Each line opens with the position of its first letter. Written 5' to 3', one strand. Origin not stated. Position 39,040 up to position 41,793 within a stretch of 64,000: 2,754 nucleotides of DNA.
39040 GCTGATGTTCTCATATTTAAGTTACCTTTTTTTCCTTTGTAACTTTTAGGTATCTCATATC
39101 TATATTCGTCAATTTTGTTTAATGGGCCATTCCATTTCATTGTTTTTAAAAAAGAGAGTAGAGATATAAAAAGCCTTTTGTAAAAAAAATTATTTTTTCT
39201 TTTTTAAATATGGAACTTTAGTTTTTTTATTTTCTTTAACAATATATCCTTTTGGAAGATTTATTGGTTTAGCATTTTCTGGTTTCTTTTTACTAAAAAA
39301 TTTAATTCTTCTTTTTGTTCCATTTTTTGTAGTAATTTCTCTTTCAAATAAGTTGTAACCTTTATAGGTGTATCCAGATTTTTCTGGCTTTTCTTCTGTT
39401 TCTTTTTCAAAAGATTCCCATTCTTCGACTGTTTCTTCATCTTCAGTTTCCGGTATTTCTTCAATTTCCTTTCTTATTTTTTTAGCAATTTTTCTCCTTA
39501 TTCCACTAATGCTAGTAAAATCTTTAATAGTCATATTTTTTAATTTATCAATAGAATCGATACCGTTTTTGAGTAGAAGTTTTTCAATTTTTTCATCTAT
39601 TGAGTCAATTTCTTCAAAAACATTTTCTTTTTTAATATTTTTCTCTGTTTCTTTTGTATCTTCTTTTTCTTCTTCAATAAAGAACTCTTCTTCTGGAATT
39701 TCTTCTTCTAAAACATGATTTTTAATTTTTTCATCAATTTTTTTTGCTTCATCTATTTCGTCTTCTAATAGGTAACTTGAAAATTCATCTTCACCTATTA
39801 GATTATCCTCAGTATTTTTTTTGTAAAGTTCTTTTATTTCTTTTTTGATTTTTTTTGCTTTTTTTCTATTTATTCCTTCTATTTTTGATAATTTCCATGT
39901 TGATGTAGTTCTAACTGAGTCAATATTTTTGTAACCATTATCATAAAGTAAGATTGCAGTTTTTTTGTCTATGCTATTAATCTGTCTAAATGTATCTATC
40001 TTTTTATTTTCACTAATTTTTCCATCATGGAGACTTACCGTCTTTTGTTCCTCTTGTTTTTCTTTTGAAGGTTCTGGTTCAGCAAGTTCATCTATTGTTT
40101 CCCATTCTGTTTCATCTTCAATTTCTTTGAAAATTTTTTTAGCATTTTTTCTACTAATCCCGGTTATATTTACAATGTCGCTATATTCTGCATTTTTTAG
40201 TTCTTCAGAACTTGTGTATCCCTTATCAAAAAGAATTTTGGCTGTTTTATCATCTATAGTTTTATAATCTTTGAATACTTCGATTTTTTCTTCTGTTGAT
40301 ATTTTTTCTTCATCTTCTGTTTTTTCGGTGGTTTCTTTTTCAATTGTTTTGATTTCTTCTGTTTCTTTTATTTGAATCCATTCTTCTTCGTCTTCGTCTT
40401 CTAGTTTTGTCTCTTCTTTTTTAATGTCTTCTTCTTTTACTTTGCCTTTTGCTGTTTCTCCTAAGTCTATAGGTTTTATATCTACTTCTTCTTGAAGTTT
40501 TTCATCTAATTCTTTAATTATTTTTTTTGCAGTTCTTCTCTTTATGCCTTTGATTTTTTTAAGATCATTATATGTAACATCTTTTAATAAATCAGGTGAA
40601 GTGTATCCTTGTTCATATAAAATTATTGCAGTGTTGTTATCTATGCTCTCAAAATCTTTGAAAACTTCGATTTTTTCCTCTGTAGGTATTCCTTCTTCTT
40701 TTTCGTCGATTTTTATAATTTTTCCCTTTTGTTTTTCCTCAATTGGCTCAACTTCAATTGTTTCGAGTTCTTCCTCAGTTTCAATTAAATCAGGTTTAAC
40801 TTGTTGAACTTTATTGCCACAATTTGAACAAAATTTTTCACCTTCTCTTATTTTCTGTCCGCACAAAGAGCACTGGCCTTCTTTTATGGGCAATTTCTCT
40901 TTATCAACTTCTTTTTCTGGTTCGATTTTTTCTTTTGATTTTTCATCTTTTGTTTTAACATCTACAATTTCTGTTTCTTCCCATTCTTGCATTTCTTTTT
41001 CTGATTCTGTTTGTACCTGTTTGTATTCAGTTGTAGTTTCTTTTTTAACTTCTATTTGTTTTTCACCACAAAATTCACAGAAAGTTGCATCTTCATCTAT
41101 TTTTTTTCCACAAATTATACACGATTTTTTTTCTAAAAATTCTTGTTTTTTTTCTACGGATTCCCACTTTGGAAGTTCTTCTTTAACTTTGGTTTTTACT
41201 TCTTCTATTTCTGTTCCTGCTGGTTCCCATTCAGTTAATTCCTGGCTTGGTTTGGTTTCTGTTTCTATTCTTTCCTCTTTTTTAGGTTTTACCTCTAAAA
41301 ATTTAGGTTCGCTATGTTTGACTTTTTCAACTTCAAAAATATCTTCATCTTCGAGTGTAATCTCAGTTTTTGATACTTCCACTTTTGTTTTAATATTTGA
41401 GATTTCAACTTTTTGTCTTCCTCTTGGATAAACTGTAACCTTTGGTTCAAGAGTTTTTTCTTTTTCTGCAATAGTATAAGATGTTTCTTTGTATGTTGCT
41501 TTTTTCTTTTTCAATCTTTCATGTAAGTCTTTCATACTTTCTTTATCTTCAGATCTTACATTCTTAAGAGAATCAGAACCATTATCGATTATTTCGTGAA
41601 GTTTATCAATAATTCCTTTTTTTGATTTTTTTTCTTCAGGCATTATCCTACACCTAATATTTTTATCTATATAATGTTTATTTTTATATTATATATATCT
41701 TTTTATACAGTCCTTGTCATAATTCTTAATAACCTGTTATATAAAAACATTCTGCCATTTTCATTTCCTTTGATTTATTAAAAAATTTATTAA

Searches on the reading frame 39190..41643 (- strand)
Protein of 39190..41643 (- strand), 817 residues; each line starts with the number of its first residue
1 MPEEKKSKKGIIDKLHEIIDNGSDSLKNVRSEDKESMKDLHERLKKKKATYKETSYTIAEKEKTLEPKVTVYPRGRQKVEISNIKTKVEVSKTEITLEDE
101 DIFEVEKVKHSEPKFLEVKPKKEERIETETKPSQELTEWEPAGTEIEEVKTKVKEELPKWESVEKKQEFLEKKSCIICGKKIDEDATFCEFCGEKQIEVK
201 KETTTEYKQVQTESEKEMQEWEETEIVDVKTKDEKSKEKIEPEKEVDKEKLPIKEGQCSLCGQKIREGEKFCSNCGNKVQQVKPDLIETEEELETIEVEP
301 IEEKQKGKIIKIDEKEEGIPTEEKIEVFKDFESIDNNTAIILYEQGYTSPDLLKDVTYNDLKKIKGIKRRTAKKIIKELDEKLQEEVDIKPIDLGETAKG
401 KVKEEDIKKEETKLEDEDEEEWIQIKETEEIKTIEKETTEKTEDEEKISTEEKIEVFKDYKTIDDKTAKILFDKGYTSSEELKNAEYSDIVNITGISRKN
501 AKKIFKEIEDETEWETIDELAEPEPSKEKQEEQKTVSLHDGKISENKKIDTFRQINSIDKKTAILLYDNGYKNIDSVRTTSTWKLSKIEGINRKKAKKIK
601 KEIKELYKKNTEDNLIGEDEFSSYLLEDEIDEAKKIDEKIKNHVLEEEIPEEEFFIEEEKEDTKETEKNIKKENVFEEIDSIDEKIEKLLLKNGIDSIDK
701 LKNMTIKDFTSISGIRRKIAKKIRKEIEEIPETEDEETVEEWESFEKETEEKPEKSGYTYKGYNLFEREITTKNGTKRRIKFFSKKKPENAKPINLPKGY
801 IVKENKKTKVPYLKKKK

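Call 40: search_protein_families(library=pfam, proteins=[window:39190-41643:-], max_evalue=0.00001)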
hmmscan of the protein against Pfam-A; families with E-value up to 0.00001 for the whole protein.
window:39190-41643:- (817 aa): 8 families
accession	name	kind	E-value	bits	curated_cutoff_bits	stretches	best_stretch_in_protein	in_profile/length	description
PF14520.12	HHH_5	-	6.6e-37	126.2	27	4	553-605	5-57/57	Helix-hairpin-helix domain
PF12826.13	HHH_2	-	6.3e-11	42.7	27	0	466-517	14-64/64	Helix-hairpin-helix motif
PF13240.11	Zn_Ribbon_1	-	8.8e-10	38.5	25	1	258-278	2-22/23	zinc-ribbon domain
PF13248.11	Zn_ribbon_3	-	2.7e-08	33.4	27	0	257-278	4-25/26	zinc-ribbon domain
PF25453.1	DUF7898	-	3.7e-08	34.1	27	0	554-609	8-63/80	Domain of unknown function (DUF7898)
PF12773.13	DZR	-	2.2e-07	31.4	27.3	0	258-280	1-23/45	Double zinc ribbon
PF12836.13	HHH_3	-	9.9e-07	29.2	27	0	357-377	12-32/65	Helix-hairpin-helix motif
PF17032.10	Zn_ribbon_15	-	1.8e-06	29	28.9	0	167-193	51-73/73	zinc-ribbon family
